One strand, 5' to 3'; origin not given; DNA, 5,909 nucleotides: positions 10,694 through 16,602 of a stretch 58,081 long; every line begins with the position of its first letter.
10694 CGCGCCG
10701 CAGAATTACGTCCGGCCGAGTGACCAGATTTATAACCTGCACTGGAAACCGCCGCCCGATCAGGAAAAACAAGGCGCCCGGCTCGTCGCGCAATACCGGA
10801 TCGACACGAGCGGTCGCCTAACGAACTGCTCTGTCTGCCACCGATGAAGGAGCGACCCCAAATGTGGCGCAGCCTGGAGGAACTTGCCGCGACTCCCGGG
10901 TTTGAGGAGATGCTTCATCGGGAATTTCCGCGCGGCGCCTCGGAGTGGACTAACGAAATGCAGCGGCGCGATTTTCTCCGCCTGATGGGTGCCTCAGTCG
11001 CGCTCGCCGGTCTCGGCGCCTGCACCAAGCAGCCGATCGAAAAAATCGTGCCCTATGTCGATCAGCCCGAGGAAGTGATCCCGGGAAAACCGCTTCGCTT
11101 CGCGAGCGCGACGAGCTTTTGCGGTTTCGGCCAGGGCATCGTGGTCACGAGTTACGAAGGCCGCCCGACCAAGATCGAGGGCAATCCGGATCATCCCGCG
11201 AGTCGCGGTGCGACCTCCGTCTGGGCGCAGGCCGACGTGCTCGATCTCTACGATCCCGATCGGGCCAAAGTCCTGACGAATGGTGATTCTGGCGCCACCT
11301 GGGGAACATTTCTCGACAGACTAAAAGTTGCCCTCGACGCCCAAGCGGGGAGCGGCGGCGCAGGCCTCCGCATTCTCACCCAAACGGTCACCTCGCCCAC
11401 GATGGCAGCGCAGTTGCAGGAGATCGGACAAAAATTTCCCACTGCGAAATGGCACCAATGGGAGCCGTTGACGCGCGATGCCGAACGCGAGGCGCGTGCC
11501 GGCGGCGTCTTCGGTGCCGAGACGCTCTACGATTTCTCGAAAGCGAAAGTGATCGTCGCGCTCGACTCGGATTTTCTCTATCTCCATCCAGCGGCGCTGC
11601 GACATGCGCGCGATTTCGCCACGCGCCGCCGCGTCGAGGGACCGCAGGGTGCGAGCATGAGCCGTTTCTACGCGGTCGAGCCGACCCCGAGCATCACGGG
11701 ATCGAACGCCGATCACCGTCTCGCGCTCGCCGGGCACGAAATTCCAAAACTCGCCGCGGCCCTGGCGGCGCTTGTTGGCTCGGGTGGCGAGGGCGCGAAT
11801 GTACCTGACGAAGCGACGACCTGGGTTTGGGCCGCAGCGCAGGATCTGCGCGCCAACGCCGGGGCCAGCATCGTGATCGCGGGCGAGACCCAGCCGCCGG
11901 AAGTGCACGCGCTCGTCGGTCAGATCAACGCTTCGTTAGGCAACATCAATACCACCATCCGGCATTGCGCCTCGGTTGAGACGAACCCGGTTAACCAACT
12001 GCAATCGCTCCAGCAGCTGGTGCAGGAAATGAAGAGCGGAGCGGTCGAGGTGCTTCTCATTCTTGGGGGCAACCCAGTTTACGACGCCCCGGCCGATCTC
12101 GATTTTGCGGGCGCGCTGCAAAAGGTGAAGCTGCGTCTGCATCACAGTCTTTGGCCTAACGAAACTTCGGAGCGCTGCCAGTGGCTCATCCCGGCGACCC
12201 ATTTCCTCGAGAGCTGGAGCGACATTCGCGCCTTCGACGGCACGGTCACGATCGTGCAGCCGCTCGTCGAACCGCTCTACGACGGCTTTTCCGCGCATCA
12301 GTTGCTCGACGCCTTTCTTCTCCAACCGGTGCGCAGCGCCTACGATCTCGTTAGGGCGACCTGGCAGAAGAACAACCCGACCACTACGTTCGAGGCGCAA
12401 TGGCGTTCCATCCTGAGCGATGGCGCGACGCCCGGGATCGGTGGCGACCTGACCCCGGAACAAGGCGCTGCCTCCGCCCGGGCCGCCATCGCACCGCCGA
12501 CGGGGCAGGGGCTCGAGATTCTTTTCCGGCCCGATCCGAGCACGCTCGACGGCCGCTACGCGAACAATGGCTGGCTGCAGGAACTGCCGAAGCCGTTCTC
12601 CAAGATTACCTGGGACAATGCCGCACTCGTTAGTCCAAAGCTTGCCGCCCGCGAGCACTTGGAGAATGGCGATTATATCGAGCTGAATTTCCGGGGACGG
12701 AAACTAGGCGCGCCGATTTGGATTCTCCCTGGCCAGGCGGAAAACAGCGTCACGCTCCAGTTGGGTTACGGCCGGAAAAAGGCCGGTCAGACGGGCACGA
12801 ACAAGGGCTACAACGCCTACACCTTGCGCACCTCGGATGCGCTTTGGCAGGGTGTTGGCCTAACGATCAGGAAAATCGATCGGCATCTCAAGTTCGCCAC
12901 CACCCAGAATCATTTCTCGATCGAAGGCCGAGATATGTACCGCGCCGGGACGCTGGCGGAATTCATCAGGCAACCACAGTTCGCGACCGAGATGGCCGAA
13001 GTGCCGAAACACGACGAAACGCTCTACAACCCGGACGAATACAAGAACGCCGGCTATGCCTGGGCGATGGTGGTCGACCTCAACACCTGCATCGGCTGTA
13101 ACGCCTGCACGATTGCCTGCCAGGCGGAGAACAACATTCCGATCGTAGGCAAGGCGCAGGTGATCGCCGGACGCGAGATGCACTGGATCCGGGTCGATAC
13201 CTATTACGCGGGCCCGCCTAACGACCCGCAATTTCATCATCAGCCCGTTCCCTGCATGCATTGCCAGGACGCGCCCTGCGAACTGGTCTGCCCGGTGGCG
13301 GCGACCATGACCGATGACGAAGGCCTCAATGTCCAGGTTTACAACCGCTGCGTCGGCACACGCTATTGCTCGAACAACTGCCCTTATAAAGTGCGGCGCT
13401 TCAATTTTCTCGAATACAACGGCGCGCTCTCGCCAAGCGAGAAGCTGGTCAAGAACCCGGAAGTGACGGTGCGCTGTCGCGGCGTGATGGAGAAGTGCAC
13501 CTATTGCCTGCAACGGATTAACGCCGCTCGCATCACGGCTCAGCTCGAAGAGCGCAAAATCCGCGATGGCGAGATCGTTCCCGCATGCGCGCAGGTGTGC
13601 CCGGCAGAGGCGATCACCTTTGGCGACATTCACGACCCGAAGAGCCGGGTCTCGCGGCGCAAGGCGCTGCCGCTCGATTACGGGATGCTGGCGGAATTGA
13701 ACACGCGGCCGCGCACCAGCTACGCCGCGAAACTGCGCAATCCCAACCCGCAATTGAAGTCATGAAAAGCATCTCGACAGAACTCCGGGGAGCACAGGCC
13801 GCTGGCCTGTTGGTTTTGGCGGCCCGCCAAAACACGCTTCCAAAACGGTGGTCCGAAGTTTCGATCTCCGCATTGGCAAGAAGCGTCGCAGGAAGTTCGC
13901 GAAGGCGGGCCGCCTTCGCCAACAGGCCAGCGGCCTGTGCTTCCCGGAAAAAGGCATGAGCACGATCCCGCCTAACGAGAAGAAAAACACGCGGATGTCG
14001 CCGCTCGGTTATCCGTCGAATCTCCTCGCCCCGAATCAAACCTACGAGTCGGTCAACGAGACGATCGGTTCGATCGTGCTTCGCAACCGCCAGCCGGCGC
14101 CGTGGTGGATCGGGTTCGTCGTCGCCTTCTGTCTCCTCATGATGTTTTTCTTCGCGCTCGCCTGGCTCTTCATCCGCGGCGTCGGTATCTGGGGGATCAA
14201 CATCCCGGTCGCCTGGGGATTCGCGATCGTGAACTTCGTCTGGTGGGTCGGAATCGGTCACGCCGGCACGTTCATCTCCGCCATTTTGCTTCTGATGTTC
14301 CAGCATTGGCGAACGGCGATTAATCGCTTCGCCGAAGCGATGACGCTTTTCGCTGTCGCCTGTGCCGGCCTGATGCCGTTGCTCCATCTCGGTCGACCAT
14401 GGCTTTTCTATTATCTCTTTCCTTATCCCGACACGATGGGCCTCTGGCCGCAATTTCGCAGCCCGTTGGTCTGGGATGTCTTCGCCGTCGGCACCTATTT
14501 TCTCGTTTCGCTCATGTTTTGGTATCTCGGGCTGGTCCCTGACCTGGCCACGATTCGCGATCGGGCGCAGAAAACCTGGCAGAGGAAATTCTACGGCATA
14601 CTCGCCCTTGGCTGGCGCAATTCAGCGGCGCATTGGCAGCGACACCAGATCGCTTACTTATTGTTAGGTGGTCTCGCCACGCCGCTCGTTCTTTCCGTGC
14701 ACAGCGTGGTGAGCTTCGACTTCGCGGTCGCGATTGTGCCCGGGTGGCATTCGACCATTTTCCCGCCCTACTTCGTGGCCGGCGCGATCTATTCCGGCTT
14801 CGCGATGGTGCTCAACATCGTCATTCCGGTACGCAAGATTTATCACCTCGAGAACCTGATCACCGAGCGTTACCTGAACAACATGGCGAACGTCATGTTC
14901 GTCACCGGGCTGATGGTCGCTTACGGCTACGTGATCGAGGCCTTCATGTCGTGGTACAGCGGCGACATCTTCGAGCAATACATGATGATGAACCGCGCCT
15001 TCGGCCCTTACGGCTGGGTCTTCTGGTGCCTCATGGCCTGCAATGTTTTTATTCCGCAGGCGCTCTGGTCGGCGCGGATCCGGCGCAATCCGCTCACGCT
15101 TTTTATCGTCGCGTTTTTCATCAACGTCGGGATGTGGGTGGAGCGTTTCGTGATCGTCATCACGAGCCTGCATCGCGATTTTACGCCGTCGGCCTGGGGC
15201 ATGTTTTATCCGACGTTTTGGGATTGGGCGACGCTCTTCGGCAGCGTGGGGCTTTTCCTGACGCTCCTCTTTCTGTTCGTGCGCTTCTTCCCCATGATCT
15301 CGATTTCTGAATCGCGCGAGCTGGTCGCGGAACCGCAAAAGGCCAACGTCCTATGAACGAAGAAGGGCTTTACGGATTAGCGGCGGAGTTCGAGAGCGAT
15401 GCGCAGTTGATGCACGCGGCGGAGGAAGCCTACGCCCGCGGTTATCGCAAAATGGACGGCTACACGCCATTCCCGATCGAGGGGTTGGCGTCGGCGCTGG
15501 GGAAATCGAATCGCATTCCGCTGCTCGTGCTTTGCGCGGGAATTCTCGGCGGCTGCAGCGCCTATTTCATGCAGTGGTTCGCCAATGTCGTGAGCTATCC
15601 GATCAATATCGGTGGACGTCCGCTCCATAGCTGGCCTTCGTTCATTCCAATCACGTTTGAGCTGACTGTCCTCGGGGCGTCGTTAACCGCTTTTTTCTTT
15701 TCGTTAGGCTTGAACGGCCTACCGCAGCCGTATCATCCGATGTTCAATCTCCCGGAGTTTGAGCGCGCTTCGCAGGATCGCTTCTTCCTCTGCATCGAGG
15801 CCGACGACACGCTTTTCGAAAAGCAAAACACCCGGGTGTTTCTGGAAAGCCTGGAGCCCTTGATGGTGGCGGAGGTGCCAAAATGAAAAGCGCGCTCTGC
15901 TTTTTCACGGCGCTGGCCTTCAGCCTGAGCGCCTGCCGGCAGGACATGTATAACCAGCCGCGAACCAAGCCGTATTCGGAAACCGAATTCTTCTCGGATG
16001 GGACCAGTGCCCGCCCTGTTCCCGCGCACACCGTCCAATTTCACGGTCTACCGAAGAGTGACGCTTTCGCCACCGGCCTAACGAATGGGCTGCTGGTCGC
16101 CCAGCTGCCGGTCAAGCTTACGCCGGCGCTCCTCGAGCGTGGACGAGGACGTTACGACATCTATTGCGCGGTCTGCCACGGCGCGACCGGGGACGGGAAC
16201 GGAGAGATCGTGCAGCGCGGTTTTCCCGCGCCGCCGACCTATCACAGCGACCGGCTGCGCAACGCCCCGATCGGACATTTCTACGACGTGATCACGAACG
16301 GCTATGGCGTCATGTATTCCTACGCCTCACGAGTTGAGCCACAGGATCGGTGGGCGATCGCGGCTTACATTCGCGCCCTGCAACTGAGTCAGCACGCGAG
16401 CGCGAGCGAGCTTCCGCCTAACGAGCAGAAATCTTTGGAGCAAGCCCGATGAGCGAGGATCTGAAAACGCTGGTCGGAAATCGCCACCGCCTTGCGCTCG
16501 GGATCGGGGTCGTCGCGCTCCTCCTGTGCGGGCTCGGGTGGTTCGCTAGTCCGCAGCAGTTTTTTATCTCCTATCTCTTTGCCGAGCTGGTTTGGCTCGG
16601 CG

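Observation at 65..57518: Hyper-abundant 8/9-mer (G)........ in genes and spacers, both orientations, about one per 0.9 kb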

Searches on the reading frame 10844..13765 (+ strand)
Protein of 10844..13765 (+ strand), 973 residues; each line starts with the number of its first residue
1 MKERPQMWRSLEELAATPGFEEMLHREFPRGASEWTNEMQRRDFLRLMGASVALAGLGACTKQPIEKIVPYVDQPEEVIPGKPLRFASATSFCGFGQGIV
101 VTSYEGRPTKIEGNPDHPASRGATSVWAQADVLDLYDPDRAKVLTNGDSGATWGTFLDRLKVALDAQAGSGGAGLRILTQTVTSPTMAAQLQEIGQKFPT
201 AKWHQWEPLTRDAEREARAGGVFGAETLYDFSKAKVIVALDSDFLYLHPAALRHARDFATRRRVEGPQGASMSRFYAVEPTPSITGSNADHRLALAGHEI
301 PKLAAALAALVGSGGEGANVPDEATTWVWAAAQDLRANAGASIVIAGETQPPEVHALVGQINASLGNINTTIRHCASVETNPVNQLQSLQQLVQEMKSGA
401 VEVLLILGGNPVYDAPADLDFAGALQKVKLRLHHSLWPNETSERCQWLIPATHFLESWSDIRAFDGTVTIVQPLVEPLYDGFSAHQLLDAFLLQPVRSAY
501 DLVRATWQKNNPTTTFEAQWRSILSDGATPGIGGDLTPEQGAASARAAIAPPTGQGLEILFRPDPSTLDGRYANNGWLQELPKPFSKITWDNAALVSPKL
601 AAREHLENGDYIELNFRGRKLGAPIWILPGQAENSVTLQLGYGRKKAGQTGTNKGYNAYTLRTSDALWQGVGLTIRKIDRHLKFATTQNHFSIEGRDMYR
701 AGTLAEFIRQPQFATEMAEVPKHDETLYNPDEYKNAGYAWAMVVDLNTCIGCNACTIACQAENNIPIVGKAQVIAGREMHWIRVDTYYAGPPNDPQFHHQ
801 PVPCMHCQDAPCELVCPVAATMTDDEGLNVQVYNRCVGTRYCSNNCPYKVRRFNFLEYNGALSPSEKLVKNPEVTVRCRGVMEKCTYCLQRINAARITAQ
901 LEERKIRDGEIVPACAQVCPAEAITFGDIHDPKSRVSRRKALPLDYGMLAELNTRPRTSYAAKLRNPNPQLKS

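Call 6: search_protein_families(library=pfam, proteins=[window:10844-13765:+])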
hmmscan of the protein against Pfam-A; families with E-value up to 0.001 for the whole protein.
window:10844-13765:+ (973 aa): 4 families
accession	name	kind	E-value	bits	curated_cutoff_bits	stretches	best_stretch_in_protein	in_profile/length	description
PF12838.12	Fer4_7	-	3.4e-11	43.9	27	2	748-820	1-52/52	4Fe-4S dicluster domain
PF13247.11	Fer4_11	-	9e-10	39.1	26.2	1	800-854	6-62/100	4Fe-4S dicluster domain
PF12797.12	Fer4_2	-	0.00014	22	24.5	1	740-760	1-21/22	4Fe-4S binding domain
PF13237.11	Fer4_10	-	0.00036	20.8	25.5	0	742-817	2-53/53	4Fe-4S dicluster domain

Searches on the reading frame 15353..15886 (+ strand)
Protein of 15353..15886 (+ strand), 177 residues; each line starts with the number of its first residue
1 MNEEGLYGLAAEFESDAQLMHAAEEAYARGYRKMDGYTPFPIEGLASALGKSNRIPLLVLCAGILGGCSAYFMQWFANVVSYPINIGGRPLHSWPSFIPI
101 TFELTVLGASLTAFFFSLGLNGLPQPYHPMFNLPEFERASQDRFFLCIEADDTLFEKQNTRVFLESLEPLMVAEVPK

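Call 44: search_protein_families(library=pfam, proteins=[window:15353-15886:+], max_evalue=0.01)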
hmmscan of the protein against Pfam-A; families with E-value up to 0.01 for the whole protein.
window:15353-15886:+ (177 aa): 1 family
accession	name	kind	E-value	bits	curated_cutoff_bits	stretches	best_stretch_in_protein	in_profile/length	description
PF11821.13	ActD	-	1.4e-61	207.5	25.7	1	7-173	1-169/170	Alternative complex III, ActD subunit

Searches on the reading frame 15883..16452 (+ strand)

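Call 44: search_protein_families(library=pfam, proteins=[window:15883-16452:+], max_evalue=0.01)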
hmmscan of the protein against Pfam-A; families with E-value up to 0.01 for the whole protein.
window:15883-16452:+ (189 aa): 2 families
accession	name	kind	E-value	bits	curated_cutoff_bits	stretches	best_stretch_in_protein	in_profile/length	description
PF13442.11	Cytochrome_CBB3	-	4.1e-12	46.7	27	1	84-163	3-68/68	Cytochrome C oxidase, cbb3-type, subunit III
PF00034.26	Cytochrom_C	-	1.8e-06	29.6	21.3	1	85-166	2-89/90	Cytochrome c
